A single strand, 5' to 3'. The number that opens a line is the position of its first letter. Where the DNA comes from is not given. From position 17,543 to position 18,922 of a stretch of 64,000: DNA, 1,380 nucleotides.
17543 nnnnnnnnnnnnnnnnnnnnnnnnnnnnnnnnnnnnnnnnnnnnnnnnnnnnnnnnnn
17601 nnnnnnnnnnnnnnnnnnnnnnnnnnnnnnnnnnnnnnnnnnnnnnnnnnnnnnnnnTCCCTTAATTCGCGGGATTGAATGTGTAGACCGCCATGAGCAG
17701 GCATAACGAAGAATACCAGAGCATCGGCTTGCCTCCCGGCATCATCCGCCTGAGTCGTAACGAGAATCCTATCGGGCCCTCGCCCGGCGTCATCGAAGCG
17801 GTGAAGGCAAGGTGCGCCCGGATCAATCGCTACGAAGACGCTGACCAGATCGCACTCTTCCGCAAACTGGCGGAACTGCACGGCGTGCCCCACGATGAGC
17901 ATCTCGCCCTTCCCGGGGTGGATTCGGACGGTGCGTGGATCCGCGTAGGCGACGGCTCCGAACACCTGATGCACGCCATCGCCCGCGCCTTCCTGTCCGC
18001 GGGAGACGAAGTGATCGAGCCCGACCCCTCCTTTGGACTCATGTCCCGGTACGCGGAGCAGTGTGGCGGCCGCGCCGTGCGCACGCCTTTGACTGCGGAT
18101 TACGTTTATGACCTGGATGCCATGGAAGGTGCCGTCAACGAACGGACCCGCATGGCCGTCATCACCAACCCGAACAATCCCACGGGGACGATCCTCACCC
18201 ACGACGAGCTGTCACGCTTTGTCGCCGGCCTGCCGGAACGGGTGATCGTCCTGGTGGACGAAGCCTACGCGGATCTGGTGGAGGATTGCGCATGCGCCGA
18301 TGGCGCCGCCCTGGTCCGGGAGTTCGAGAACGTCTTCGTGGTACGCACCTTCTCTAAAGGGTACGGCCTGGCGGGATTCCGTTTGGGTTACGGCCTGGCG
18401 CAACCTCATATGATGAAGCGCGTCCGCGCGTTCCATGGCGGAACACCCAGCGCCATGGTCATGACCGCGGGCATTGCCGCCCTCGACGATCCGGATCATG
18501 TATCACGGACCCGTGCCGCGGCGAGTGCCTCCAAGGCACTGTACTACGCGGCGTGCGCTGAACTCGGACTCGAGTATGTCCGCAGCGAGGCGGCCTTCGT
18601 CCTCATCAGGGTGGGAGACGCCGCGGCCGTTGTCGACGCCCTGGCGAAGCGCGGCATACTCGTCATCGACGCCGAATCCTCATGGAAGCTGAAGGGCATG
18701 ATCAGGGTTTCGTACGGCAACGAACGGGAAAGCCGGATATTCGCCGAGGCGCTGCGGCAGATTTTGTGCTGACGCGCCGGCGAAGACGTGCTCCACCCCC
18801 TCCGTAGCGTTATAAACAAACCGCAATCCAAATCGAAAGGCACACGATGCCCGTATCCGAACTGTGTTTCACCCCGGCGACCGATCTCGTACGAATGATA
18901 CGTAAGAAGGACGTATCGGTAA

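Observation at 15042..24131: Seven-gene same-strand cluster for uptake and processing of an amino-acid or amide-like compound of unknown identity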

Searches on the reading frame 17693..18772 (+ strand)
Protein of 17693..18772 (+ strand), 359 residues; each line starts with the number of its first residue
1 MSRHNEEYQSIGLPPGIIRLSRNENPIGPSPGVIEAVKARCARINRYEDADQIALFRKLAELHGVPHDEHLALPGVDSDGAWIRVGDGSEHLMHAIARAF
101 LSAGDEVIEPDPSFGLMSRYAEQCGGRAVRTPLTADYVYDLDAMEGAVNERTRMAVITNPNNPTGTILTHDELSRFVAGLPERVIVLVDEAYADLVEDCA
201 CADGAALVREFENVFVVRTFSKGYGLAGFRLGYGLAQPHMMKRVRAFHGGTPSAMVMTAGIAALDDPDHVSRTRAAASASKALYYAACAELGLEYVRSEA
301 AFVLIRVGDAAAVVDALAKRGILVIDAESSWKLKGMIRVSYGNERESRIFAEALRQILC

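Call 3: search_protein_families(library=pfam, proteins=[window:17693-18772:+])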
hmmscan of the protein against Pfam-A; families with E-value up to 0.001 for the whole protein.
window:17693-18772:+ (359 aa): 2 families
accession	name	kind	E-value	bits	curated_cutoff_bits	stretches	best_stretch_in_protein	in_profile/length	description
PF00155.27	Aminotran_1_2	-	2.3e-52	178.8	19.7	1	17-354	3-361/361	Aminotransferase class I and II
PF00266.25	Aminotran_5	-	3.6e-05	23.4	21.5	1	117-191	105-177/371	Aminotransferase class-V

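Call 4: search_protein_families(library=ncbifam, proteins=[window:17693-18772:+])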
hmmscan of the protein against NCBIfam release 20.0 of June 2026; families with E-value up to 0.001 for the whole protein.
window:17693-18772:+ (359 aa): 73 families (the best 25 are shown)
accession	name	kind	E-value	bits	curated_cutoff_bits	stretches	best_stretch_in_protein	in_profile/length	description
TIGR01141.1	hisC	equivalog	1.3e-72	244.7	276.55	1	8-357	10-349/349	histidinol-phosphate transaminase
NF002878.0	PRK03321.1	subfamily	1.6e-68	231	374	1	16-357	23-348/352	histidinol-phosphate transaminase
NF003496.0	PRK05166.1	equivalog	6.2e-65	219.4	540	1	15-357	36-369/373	histidinol-phosphate transaminase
NF006580.0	PRK09105.1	subfamily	3.2e-59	200.7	444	1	16-357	47-370/375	pyridoxal phosphate-dependent aminotransferase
NF006014.0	PRK08153.1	equivalog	3.3e-48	164.4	510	1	19-358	37-364/370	pyridoxal phosphate-dependent aminotransferase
NF051461.1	pyoverd_PtaA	equivalog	4.4e-47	160.5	500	1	17-354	36-356/359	pyoverdine biosynthesis transaminase PtaA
NF002877.0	PRK03317.1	equivalog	9.7e-46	156.2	409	1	18-357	34-366/374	histidinol-phosphate transaminase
TIGR01140.1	L_thr_O3P_dcar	equivalog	1.3e-45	155.9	290.55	1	14-355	16-331/331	threonine-phosphate decarboxylase CobD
NF041364.1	GntC_guanitoxin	equivalog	5.6e-33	114.3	415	1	85-357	65-353/356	guanitoxin biosynthesis PLP-dependent (S)-gamma-hydroxy-L-arginine cyclodehydratase GntC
NF006225.0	PRK08354.1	equivalog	4.7e-29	101.8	288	1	103-357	82-315/318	putative aminotransferase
NF002726.0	PRK02610.1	equivalog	5e-29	101.4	391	1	43-358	59-369/374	histidinol-phosphate transaminase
NF005305.0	PRK06836.1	equivalog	6e-29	101.5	376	1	92-345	110-377/396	pyridoxal phosphate-dependent aminotransferase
NF005915.1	PRK07908.1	equivalog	2.7e-28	99.3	360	1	30-353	27-330/332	Rv2231c family histidinol phosphate aminotransferase CobC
NF041091.1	asp_aminotase_Arch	equivalog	2e-27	96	550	1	81-347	88-363/376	aspartate aminotransferase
NF004870.0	PRK06225.1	equivalog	1e-25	90.3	351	1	3-357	16-373/380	pyridoxal phosphate-dependent aminotransferase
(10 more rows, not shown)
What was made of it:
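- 17693..18772 (+): g3: subfamily I-beta (HisC/ArAT-type) aminotransferase. Atypical, restricted to the clade, and a recombination hot spot. TIGR01141 244.7 bits against 276.55 (call 4).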

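Call 21: search_solved_structures(query=window:17693-18772:+, max_evalue=1e-20, show_alignments=0)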
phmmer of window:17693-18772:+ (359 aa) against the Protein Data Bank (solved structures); distinct sequences matched with E-value up to 1e-20: 16.
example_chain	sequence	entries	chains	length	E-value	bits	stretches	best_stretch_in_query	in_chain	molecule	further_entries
4r2n_A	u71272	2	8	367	2.3e-43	151.7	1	14-311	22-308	Putative phenylalanine aminotransferase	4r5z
3ly1_A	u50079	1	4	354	7.8e-32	113.8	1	17-356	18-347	Putative histidinol-phosphate aminotransferase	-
3get_A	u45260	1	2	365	1.6e-30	109.5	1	16-351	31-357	Histidinol-phosphate aminotransferase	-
8bj1_A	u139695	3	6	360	2.3e-30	108.9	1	14-350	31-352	histidinol-phosphate aminotransferase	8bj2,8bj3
8bj4_A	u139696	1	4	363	2.4e-30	108.9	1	14-350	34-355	histidinol-phosphate aminotransferase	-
3ffh_A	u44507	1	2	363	6.1e-30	107.5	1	5-352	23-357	Histidinol-phosphate aminotransferase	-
4wbt_A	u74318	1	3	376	3.8e-27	98.3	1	19-358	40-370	Probable histidinol-phosphate aminotransferase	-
3euc_A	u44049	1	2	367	1e-25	93.6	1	15-354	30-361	Histidinol-phosphate aminotransferase 2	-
3cq5_A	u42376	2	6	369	1.7e-25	92.9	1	18-357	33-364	Histidinol-phosphate aminotransferase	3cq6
3cq4_A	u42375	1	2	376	1.8e-25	92.9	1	18-357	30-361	Histidinol-phosphate aminotransferase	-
3hdo_A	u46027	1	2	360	9.8e-25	90.4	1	17-357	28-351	Histidinol-phosphate aminotransferase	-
7szp_A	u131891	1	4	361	5.5e-24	87.9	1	84-354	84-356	Histidinol-phosphate aminotransferase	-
1fg3_A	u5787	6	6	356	2.4e-23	85.9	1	83-355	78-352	HISTIDINOL PHOSPHATE AMINOTRANSFERASE | HISTIDINOL-PHOSPHATE AMINOTRANSFERASE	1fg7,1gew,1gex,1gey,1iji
3p1t_A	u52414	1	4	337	1.1e-22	83.7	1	18-352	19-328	Putative histidinol-phosphate aminotransferase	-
9t0w_A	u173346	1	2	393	9.8e-22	80.5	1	18-353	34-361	Histidinol-phosphate aminotransferase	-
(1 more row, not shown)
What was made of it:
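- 17693..18772 (+): Best solved relative is M. tuberculosis ArAT 4r2n, E 2e-43 (call 21).
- Its best solved relative is an aromatic aminotransferase (call 21).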

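Call 46: find_homologous_proteins(query=window:17693-18772:+, max_evalue=1e-30)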
Query window:17693-18772:+ (359 aa): 1503 proteins with E <= 1e-30 among 8000 candidates; the best 120 are listed.
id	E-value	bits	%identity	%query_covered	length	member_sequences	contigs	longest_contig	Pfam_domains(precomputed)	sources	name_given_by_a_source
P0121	4.2e-236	800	100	100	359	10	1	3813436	PF00155.28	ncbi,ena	-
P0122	2.4e-207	706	90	100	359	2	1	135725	PF00155.28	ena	-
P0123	1.7e-196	670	85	100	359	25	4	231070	PF00155.28,PF00266.26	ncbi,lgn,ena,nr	ncbi:MAG: aminotransferase class I/II-fold pyridoxal phosphate-dependent enzyme [Gemmatimonadetes ba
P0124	1.5e-195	667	84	100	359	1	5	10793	PF00155.28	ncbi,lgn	-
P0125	7.7e-195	665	84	100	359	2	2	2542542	PF00155.28,PF00266.26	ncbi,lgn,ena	-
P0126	1.3e-194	664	83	100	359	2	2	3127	PF00155.28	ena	-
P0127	1.5e-194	664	85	100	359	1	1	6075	PF00155.28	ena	-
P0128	2.0e-194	663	84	100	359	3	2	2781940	PF00155.28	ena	-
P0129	3.6e-194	662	84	100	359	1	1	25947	PF00155.28,PF00266.26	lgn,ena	-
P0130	7.0e-194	661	84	100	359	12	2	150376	PF00155.28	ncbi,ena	-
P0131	1.6e-191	654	82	100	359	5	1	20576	PF00155.28,PF00266.26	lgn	-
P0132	5.1e-191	652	82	100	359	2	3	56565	PF00155.28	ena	-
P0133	8.9e-191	651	82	100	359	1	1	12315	PF00155.28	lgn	-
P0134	2.6e-190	650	83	100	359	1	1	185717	PF00155.28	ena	-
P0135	4.5e-190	649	82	100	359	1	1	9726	PF00155.28,PF00266.26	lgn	-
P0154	1.3e-68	250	39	99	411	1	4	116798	PF00155.28,PF00266.26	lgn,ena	-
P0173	1.4e-60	223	35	98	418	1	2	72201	PF00155.28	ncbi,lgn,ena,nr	ncbi:MAG: histidinol-phosphate transaminase [Gemmatimonadetes bacterium]|nr:histidinol-phosphate tra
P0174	6.6e-60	221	36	97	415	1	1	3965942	PF00155.28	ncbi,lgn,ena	-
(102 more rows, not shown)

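Call 47: search_protein_families(library=ncbifam, proteins=[P0174, P0173, P0154], max_evalue=1e-40)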
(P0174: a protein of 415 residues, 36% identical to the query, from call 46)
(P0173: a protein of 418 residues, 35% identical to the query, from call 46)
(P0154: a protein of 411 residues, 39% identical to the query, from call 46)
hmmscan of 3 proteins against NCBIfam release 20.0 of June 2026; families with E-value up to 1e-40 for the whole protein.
P0174 (415 aa): 7 families
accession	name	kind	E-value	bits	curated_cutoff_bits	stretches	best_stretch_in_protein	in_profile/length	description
NF006580.0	PRK09105.1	subfamily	2.5e-69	233.9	444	1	135-412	105-372/375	pyridoxal phosphate-dependent aminotransferase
NF002878.0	PRK03321.1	subfamily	1.2e-61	208.4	374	1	59-411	23-349/352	histidinol-phosphate transaminase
TIGR01141.1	hisC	equivalog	9.6e-61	205.6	276.55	1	56-410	19-349/349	histidinol-phosphate transaminase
NF051461.1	pyoverd_PtaA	equivalog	1.3e-56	191.9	500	1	134-408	92-357/359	pyoverdine biosynthesis transaminase PtaA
NF003496.0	PRK05166.1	equivalog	4.8e-52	177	540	1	135-411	95-370/373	histidinol-phosphate transaminase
NF006014.0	PRK08153.1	equivalog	2.9e-43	148.2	510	0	133-413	90-366/370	pyridoxal phosphate-dependent aminotransferase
NF002877.0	PRK03317.1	equivalog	1.5e-42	145.7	409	1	188-413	148-369/374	histidinol-phosphate transaminase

P0173 (418 aa): 7 families
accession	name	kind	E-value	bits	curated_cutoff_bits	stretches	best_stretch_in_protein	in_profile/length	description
NF006580.0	PRK09105.1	subfamily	6.4e-66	222.7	444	1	138-413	105-370/375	pyridoxal phosphate-dependent aminotransferase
TIGR01141.1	hisC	equivalog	3.8e-60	203.6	276.55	1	57-412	20-348/349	histidinol-phosphate transaminase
NF002878.0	PRK03321.1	subfamily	5.9e-59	199.6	374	1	59-414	23-349/352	histidinol-phosphate transaminase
NF051461.1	pyoverd_PtaA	equivalog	4e-52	177.1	500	1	138-410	93-356/359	pyoverdine biosynthesis transaminase PtaA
NF003496.0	PRK05166.1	equivalog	1.3e-50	172.2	540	1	180-414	133-370/373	histidinol-phosphate transaminase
NF006014.0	PRK08153.1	equivalog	2.1e-43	148.6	510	0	136-416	90-366/370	pyridoxal phosphate-dependent aminotransferase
NF002877.0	PRK03317.1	equivalog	7.5e-42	143.4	409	0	190-415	147-368/374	histidinol-phosphate transaminase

P0154 (411 aa): 6 families
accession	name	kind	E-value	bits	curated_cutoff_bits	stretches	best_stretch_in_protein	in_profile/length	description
NF006580.0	PRK09105.1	subfamily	5.3e-64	216.4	444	1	19-407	15-371/375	pyridoxal phosphate-dependent aminotransferase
TIGR01141.1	hisC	equivalog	7.9e-62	209.1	276.55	1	50-405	21-348/349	histidinol-phosphate transaminase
NF002878.0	PRK03321.1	subfamily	9.4e-57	192.3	374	1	50-407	23-349/352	histidinol-phosphate transaminase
NF051461.1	pyoverd_PtaA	equivalog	1.2e-49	169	500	1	43-402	28-355/359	pyoverdine biosynthesis transaminase PtaA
NF003496.0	PRK05166.1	equivalog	1.2e-48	165.7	540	1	32-407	19-370/373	histidinol-phosphate transaminase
NF002877.0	PRK03317.1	equivalog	3.7e-42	144.5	409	1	53-408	35-368/374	histidinol-phosphate transaminase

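Call 48: find_encoding_contigs(protein=P0174, flank=8000, max_places=2)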
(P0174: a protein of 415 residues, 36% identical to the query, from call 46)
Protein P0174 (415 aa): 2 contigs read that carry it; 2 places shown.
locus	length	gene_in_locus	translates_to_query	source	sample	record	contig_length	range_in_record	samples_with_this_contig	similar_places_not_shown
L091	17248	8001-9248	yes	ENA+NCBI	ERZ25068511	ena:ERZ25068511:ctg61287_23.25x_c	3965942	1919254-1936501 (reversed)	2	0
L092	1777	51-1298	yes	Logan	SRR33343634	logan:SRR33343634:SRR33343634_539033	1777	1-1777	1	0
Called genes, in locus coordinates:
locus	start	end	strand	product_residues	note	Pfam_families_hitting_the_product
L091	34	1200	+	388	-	PF03435:Sacchrp_dh_NADP, PF16653:Sacchrp_dh_C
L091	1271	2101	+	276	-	PF03976:PPK2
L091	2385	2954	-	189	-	-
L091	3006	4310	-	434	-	PF04734:Ceramidase_alk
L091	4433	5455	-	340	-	PF01408:GFO_IDH_MocA, PF03447:NAD_binding_3 (weak), PF02894:GFO_IDH_MocA_C (faint), PF22725:GFO_IDH_MocA_C3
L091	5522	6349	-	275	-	PF12849:PBP_like_2, PF13531:SBP_bac_11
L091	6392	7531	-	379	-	PF16930:Porin_5 (weak)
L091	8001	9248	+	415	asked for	PF00155:Aminotran_1_2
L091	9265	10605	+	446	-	PF02129:Peptidase_S15, PF00561:Abhydrolase_1, PF12146:Hydrolase_4, PF12697:Abhydrolase_6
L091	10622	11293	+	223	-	PF00881:Nitroreductase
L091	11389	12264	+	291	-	PF00701:DHDPS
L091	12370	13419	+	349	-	PF00155:Aminotran_1_2, PF00266:Aminotran_5 (faint), PF01041:DegT_DnrJ_EryC1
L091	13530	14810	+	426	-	PF00202:Aminotran_3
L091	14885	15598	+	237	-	PF01370:Epimerase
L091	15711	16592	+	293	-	PF01135:PCMT, PF13489:Methyltransf_23 (weak), PF08241:Methyltransf_11 (weak), PF13649:Methyltransf_25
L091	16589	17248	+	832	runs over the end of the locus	-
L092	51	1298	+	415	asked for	PF00155:Aminotran_1_2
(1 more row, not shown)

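Call 49: search_protein_families(library=ncbifam, proteins=[L091:12370-13419:+], max_evalue=1e-20)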
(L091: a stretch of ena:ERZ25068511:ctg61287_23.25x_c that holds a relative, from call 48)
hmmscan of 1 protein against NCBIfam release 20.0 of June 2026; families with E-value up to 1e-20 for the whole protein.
L091:12370-13419:+ (349 aa): 37 families (the best 25 are shown)
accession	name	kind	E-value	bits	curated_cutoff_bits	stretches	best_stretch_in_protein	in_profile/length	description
TIGR01141.1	hisC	equivalog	2.8e-76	256.7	276.55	1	7-334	24-347/349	histidinol-phosphate transaminase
NF002878.0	PRK03321.1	subfamily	3.8e-62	210.1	374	1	5-337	24-349/352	histidinol-phosphate transaminase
NF003496.0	PRK05166.1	equivalog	1.1e-61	208.7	540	1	7-337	40-370/373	histidinol-phosphate transaminase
NF006580.0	PRK09105.1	subfamily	2.8e-55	187.7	444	1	6-338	49-372/375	pyridoxal phosphate-dependent aminotransferase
NF002877.0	PRK03317.1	equivalog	8.6e-48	163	409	1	5-341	33-371/374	histidinol-phosphate transaminase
TIGR01140.1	L_thr_O3P_dcar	equivalog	1.9e-47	162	290.55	1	11-333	25-330/331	threonine-phosphate decarboxylase CobD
NF051461.1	pyoverd_PtaA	equivalog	4.4e-42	144.1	500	1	6-332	37-355/359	pyoverdine biosynthesis transaminase PtaA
NF041364.1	GntC_guanitoxin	equivalog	6.2e-42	143.8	415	1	65-334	68-351/356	guanitoxin biosynthesis PLP-dependent (S)-gamma-hydroxy-L-arginine cyclodehydratase GntC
NF006014.0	PRK08153.1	equivalog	1.3e-41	142.7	510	1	7-339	37-366/370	pyridoxal phosphate-dependent aminotransferase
NF002726.0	PRK02610.1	equivalog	1.5e-38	132.7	391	1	83-339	118-371/374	histidinol-phosphate transaminase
NF005915.1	PRK07908.1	equivalog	6.5e-35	121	360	1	21-333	30-331/332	Rv2231c family histidinol phosphate aminotransferase CobC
NF004870.0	PRK06225.1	equivalog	8.4e-35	120.2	351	1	36-331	64-368/380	pyridoxal phosphate-dependent aminotransferase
NF004770.0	PRK06108.1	subfamily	1.3e-33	116.5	422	1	47-285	86-333/396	pyridoxal phosphate-dependent aminotransferase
TIGR03947.1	viomycin_VioD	equivalog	1.7e-32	112.7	390.9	1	40-325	53-346/359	capreomycidine synthase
NF006569.0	PRK09082.1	subfamily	2.3e-30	106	420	1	41-283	74-322/386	methionine aminotransferase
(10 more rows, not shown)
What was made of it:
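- On Histidinol-phosphate aminotransferase HisC (g3): At least two further HisC-family paralogues exist in a same-clade chromosome, and both are also below the cut-off (calls 47-49).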
